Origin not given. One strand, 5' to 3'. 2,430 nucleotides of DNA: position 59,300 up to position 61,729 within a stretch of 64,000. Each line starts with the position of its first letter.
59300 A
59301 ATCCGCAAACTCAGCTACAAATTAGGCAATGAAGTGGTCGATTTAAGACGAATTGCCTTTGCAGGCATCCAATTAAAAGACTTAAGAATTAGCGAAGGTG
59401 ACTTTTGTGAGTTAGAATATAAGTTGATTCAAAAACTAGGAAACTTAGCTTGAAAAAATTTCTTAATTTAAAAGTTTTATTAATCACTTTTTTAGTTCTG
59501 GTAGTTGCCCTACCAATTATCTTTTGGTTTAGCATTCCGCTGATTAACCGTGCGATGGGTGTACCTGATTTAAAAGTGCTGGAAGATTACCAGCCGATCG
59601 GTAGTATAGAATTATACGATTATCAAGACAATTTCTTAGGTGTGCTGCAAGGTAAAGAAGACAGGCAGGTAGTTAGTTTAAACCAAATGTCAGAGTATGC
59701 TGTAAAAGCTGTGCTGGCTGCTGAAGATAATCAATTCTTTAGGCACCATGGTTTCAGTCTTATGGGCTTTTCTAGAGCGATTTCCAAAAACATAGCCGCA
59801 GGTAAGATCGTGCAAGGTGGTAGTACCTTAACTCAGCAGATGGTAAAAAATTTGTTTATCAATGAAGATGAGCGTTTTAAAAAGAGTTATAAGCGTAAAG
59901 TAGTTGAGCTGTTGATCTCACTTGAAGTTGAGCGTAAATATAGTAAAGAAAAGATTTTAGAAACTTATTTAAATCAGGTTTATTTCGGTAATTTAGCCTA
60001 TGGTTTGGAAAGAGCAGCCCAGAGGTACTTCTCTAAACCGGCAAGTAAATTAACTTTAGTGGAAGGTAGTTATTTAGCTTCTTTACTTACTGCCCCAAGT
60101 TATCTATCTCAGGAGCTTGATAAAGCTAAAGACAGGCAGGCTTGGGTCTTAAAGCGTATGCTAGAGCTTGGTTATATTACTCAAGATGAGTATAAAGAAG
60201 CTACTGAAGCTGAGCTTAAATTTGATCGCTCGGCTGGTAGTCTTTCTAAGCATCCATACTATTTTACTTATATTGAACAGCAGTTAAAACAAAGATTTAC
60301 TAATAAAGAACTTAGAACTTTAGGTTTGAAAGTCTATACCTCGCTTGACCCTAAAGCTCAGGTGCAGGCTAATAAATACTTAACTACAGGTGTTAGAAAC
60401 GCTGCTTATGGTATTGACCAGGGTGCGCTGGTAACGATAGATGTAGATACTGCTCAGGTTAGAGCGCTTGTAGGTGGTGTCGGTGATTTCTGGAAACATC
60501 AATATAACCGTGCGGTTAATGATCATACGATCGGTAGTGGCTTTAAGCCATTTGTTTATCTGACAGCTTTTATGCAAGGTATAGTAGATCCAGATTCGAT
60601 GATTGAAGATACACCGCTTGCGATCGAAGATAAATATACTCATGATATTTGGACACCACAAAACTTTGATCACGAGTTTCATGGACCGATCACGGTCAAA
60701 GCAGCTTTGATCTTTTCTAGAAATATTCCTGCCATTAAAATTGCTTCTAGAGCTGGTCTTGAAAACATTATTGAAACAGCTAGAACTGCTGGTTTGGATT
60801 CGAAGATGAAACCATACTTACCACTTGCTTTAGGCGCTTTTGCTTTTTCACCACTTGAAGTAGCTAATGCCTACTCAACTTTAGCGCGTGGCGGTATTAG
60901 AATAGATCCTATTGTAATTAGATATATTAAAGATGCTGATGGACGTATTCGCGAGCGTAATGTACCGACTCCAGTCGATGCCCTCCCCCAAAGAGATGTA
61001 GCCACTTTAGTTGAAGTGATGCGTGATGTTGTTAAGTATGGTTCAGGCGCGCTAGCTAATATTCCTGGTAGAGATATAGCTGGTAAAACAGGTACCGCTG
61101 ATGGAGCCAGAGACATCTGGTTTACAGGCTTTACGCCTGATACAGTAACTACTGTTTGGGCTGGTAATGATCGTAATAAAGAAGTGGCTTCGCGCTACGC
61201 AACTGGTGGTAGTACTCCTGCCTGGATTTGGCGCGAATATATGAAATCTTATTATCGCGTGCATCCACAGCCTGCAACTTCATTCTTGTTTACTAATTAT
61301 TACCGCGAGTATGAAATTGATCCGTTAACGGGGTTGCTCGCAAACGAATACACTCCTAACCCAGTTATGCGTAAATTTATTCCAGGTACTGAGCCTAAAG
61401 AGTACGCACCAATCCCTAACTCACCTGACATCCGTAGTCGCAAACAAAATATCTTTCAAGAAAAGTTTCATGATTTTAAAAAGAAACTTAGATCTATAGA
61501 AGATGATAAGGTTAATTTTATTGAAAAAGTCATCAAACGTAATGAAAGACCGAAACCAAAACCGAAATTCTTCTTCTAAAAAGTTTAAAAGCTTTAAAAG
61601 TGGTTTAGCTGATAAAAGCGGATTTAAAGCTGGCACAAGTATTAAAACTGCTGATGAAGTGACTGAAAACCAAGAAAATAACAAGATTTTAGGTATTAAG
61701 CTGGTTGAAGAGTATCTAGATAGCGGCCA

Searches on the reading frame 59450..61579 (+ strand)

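Call 74: search_protein_families(library=pfam, proteins=[window:59450-61579:+], max_evalue=0.00001)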
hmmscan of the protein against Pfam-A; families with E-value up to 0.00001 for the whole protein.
window:59450-61579:+ (709 aa): 2 families
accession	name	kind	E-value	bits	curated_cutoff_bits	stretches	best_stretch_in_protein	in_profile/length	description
PF00912.28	Transgly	-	3.4e-57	193.2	27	1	62-237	4-177/178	Transglycosylase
PF00905.27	Transpeptidase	-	3.4e-29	102.4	22.1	1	325-589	1-289/299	Penicillin binding protein transpeptidase domain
